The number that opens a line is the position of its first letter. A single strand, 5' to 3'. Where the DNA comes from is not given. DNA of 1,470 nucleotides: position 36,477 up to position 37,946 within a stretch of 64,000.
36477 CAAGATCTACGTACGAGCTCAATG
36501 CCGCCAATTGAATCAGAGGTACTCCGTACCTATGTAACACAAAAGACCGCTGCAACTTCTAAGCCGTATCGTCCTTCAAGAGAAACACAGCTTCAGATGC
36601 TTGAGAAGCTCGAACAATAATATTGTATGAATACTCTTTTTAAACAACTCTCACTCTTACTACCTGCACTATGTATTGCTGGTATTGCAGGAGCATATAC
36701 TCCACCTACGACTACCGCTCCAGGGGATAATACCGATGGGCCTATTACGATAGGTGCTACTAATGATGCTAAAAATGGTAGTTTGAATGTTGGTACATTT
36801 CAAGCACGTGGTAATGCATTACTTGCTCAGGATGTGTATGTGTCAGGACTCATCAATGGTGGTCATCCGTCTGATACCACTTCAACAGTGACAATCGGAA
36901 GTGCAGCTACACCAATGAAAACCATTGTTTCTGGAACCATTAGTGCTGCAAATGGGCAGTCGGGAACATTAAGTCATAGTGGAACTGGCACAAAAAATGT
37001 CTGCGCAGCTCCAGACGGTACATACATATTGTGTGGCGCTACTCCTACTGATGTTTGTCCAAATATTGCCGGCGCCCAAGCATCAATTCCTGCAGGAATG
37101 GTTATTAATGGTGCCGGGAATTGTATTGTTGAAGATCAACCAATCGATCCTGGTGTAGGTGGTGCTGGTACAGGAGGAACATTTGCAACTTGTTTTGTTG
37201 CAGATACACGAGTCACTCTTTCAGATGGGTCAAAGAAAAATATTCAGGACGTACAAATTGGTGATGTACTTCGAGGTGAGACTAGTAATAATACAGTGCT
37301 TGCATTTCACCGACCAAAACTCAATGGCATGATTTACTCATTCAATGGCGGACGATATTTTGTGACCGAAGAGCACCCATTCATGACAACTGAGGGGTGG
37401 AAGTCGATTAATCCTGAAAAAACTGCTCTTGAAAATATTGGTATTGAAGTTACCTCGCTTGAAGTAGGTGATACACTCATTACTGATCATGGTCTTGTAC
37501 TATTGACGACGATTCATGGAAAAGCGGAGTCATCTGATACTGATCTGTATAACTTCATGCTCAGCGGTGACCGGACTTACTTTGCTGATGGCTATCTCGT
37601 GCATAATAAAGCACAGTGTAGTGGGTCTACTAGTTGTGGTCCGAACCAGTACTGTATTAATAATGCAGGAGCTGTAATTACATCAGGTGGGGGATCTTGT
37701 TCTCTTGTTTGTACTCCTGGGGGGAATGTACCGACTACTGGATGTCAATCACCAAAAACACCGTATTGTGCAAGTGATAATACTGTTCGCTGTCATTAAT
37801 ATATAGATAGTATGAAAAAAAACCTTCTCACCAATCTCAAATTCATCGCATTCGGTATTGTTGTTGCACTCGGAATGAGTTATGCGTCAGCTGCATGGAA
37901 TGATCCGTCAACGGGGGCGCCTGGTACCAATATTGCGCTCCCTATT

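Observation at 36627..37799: Secreted protein with a Hint (intein-like) autoprocessing domain followed by a 61-aa tail with 8 cysteines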

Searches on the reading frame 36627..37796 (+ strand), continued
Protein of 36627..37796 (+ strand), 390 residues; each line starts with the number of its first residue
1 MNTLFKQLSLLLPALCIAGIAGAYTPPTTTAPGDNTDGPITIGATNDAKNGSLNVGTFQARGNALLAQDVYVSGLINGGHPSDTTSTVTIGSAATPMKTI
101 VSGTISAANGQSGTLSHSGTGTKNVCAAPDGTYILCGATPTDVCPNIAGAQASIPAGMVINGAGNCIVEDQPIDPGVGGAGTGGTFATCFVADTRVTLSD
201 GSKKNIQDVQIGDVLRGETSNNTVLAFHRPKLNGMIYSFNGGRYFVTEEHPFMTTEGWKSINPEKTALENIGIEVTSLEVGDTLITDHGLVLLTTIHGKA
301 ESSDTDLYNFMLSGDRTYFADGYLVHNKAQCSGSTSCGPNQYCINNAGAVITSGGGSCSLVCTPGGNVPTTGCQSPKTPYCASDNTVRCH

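Call 72: list_cluster_members(proteins=[P0001, P0003, P0027])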
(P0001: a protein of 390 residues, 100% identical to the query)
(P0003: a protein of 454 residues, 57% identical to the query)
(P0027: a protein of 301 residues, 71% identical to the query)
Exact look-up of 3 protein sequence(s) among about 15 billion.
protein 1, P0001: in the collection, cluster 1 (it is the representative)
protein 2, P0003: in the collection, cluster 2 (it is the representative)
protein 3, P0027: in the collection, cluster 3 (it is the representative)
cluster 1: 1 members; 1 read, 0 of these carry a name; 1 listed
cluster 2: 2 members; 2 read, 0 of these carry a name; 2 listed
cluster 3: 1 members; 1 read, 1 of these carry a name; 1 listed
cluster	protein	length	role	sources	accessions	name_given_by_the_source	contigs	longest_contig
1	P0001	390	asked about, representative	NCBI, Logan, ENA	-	-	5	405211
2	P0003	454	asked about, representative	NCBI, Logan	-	-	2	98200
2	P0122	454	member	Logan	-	-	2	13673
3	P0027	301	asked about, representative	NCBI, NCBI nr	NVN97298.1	hypothetical protein HXX01_03665 [Candidatus Nomurabacteria bacterium] | hypothetical protein [Candidatus Nomurabacteria bacterium]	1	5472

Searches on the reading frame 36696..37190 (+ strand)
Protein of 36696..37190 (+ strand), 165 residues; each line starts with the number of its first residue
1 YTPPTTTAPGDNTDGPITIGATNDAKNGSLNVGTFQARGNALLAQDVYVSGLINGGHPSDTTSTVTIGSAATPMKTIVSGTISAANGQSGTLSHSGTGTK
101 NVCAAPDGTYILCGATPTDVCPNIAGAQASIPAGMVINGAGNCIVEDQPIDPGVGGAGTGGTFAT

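Call 26: search_protein_families(library=pfam, proteins=[window:36696-37190:+], max_evalue=10)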
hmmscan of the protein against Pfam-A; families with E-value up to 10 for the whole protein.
window:36696-37190:+ (165 aa): 0 families

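Call 58: find_homologous_proteins(query=window:36696-37190:+, max_evalue=0.001)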
Query window:36696-37190:+: 210 candidates shared short words with the query, none scored E <= 0.001.

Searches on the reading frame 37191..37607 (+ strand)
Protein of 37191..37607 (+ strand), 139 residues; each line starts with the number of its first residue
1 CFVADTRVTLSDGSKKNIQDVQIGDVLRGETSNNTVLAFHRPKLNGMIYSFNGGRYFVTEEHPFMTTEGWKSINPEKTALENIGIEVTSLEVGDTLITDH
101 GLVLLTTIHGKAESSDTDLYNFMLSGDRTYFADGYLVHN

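Call 49: search_solved_structures(query=A2, max_evalue=0.01, show_alignments=3)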
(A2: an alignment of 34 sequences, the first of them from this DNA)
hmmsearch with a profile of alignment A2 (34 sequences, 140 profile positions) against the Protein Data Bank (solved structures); distinct sequences matched with E-value up to 0.01: 37.
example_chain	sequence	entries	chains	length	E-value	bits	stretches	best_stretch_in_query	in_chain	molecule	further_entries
6y75_B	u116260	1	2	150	1.5e-17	67.3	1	2-139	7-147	NAD(P)(+)--arginine ADP-ribosyltransferase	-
6y75_A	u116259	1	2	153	1.6e-17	67.2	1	2-139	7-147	NAD(P)(+)--arginine ADP-ribosyltransferase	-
6tmm_BBB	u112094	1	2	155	1.7e-17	67.1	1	2-139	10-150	NAD(P)(+)--arginine ADP-ribosyltransferase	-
6tmm_AAA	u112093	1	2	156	1.8e-17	67.1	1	2-139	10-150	NAD(P)(+)--arginine ADP-ribosyltransferase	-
2lwy_A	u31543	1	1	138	8.3e-14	55.1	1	2-140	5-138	BACTERIAL INTEIN-LIKE DOMAIN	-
6qaz_A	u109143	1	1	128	2.4e-10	43.9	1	5-140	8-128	cyanophage-like gp41-1 intein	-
1mi8_A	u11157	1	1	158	1.3e-09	41.6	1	44-139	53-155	DnaB intein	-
6riz_A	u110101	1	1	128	4.1e-09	39.9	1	5-140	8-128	gp41-1 intein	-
6frg_A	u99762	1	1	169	1e-07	35.4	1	44-139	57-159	Replicative DNA helicase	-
6frh_A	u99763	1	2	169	1.1e-07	35.4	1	44-139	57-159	Replicative DNA helicase,Replicative DNA helicase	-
1dfa_A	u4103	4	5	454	1.1e-07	35.3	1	1-54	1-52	PI-SCEI ENDONUCLEASE | ENDONUCLEASE PI-SCEI | PI-SCEI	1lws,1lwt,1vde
8w20_A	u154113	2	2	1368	1.1e-07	35.3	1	2-140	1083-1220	Intein C-terminal splicing domain-containing protein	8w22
1gpp_A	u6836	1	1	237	1.5e-07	34.9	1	1-54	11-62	ENDONUCLEASE PI-SCEI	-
9cop_A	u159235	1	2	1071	6.7e-07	32.8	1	1-54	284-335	V-type proton ATPase catalytic subunit A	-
4o1r_A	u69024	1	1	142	1.2e-06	32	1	54-140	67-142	Replicative DNA helicase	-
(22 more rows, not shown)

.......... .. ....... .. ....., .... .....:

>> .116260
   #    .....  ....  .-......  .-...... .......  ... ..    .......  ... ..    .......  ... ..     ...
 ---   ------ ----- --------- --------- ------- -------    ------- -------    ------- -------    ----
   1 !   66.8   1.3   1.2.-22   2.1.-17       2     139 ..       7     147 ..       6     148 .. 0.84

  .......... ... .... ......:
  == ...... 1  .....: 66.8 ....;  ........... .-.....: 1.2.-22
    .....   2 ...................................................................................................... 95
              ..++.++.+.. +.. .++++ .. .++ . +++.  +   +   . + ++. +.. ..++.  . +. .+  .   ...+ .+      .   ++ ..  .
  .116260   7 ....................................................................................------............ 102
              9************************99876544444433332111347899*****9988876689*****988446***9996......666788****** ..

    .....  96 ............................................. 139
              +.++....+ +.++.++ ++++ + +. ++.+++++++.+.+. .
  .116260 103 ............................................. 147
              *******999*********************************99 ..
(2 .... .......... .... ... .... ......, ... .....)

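Call 50: search_protein_families(library=pfam, alignment_id=A2, max_evalue=0.001)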
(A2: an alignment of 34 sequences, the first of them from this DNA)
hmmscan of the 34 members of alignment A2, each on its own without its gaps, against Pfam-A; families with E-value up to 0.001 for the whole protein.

A. member 1, seq(139 aa): 3 families
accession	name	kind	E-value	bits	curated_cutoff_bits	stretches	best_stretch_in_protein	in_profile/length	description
PF08517.17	AXH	-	1.2e-07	32.6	33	1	59-98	74-113/116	Ataxin-1 and HBP1 module (AXH)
PF14623.11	Vint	-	2.3e-05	24.7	27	1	1-71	2-71/166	Hint-domain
PF05203.21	Hom_end_hint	-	3.3e-05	24.4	32.1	1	1-30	1-30/228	Hom_end-associated Hint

B. families by the number of members that match (of 34 scanned): 7 families
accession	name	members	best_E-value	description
PF05203.21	Hom_end_hint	32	1.2e-13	Hom_end-associated Hint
PF14623.11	Vint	30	1.5e-08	Hint-domain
PF08517.17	AXH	23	1.1e-09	Ataxin-1 and HBP1 module (AXH)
PF07591.16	PT-HINT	16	3.5e-10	Pretoxin HINT domain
PF01079.26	Hint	15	5.6e-06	Hint module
PF13403.11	Hint_2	12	1.1e-07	Hint domain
PF14890.11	Intein_splicing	7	4.2e-10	Intein splicing domain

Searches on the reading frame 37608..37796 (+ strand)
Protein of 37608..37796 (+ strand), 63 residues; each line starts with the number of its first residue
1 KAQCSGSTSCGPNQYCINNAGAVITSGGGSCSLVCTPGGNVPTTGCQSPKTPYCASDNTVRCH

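Call 26: search_protein_families(library=pfam, proteins=[window:37608-37796:+], max_evalue=10)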
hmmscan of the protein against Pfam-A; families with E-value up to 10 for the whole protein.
seq(63 aa): 0 families

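Call 59: predict_structure(alignment_id=A3)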
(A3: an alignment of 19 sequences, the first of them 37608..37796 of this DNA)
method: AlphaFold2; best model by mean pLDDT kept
length: 63 residues; sequences in the alignment: 19
mean_pLDDT: 77.2   pTM: 0.51
mean pLDDT of the five models: 77.2, 74.6, 72.6, 69.6, 67.2
residues with pLDDT >= 90: 0; 70-90: 54; 50-70: 9; < 50: 0
segments of 3 or more residues with pLDDT < 50: none
pLDDT, mean of each block of 10 residues (from residue 1): 71 79 80 79 71 82 78
secondary structure, 60 per line:
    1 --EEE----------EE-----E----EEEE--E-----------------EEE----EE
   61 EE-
elements in order: E3-5 E28-31 E52-54 E59-62

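Call 61: search_protein_representatives(alignment_id=A3)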
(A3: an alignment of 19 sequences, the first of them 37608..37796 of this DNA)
Query: 19 sequences, 65 profile positions. Proteins with E-value up to 0.001 (for the whole library): 8; up to 1e-10: 1; up to 1e-30: 0. The best 8 are listed.
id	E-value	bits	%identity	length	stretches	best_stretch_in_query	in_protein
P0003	3.2e-16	75.5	-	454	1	1-65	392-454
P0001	2.2e-10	56.8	-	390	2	1-65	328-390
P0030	6.8e-10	55.2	-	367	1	1-64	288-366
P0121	5.3e-09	52.4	-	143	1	1-64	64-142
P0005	1.1e-08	51.4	-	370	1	1-64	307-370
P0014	1.5e-08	50.9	-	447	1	1-64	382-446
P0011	1.5e-08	50.9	-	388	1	1-64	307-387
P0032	4.5e-07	46.2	-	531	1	4-65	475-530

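Call 67: fold_search(model_id=the predicted structure, library=pdb)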
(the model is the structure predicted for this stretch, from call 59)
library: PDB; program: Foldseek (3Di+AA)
matches with E <= 10: 37; with E <= 0.001: 0
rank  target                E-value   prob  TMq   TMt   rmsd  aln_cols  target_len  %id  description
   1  1jqq_C                3.6e+00  0.06  0.28  0.26   8.3        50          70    6  Crystal structure of Pex13p(301-386) SH3 domain (released 2002-12-06)
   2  7rz3_MODEL_1_A        3.6e+00  0.04  0.27  0.22  10.4        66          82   18  The solution structure of remipede double-ICK toxin phi-Xibalbin3-Xt3a (released 2022-08-31)
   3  4qi7_B                3.8e+00  0.11  0.28  0.03   4.4        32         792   19  Cellobiose dehydrogenase from Neurospora crassa, NcCDH (released 2015-07-15)
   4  4qi7_A                3.8e+00  0.11  0.28  0.03   4.4        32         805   19  Cellobiose dehydrogenase from Neurospora crassa, NcCDH (released 2015-07-15)
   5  2fry_MODEL_1_A        4.3e+00  0.03  0.23  0.23   9.2        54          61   11  Solution structure of the third SH3 domain of human NCK2 adaptor protein (released 2006-06-20)
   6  1jqq_A                4.9e+00  0.04  0.28  0.23   8.4        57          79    5  Crystal structure of Pex13p(301-386) SH3 domain (released 2002-12-06)
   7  8q6j_E                5.6e+00  0.04  0.29  0.05   8.6        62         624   19  Atomic structure and conformational variability of the HER2-Trastuzumab-Pertuzumab complex (released 2023-09-20)
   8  1t5h                  5.9e+00  0.03  0.26  0.05  10.4        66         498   12  4-Chlorobenzoyl-CoA Ligase/Synthetase unliganded, selenomethionine (released 2004-08-03)
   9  3cw8                  6.3e+00  0.03  0.28  0.05  10.3        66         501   12  4-Chlorobenzoyl-CoA Ligase/Synthetase, bound to 4CBA-Adenylate (released 2008-09-02)
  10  4p5n_A                6.3e+00  0.02  0.27  0.23   9.8        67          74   16  Structure of CNAG_02591 from Cryptococcus neoformans (released 2014-05-28)
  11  3cw9_A                6.3e+00  0.02  0.25  0.05  11.2        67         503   12  4-Chlorobenzoyl-CoA Ligase/Synthetase in the Thioester-forming Conformation, bound to 4-chlorophenacyl-CoA (released 2008-09-02)
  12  4kl6_A                6.3e+00  0.01  0.16  0.09  11.5        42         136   17  Crystal structure of dimeric form of NpuDnaE intein (released 2013-09-04)
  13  9a7v_A                6.7e+00  0.04  0.22  0.17   5.7        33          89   27  Integrative model of YRBF-GLPD by crosslinking MS and deep learning (released 2024-09-18)
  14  1x43_MODEL_1_A        6.7e+00  0.02  0.25  0.21   8.6        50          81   10  Solution structure of the SH3 domain of Endophilin B1 (Sh3g1b1) (released 2005-11-13)
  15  1t5d                  7.2e+00  0.03  0.29  0.05  10.1        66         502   14  4-Chlorobenzoyl-CoA Ligase/Synthetase bound to 4-chlorobenzoate (released 2004-08-03)
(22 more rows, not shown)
